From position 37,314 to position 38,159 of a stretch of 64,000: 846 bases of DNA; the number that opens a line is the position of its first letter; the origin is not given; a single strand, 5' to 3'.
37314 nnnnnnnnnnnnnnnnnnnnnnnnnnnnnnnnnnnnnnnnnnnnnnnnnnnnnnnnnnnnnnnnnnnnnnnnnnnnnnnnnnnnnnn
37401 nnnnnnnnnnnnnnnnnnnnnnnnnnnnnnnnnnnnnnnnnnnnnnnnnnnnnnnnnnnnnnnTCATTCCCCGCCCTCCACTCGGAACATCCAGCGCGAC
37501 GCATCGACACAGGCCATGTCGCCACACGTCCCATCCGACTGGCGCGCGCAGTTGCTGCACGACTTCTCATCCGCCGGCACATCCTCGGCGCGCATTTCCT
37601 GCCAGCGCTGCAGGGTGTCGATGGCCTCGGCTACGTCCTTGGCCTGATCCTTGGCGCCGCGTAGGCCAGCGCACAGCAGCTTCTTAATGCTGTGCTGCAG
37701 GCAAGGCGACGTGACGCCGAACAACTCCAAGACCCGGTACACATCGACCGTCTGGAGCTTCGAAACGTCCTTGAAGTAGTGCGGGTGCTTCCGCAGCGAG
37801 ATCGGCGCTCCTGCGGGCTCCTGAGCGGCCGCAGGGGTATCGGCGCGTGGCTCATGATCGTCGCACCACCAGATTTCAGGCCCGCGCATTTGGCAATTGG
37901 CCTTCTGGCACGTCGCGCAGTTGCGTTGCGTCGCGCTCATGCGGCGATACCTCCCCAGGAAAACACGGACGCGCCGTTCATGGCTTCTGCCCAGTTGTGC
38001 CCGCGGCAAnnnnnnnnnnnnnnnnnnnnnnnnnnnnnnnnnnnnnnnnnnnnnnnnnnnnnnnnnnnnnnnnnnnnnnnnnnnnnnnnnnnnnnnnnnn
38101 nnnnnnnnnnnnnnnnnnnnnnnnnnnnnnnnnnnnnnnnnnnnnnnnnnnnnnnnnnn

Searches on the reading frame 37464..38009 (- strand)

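Call 45: search_protein_families(library=phrogs, proteins=[window:37464-38009:-], max_evalue=0.001)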
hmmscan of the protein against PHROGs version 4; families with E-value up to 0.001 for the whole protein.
window:37464-38009:- (181 aa): 6 families
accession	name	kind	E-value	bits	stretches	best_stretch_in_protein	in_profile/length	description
phrog_2452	-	unknown function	3.2e-34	120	1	29-149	115-225/235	-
phrog_13223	-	unknown function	2.4e-26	93.9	1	71-143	168-240/243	-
phrog_17613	-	other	1.8e-13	52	1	86-139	186-239/246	ATPase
phrog_18443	-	unknown function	3e-10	41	1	88-142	197-251/253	-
phrog_35158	-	unknown function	3.8e-09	37.5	1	74-138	143-207/209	-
phrog_23361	-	unknown function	4e-08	34.4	1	87-139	121-173/181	-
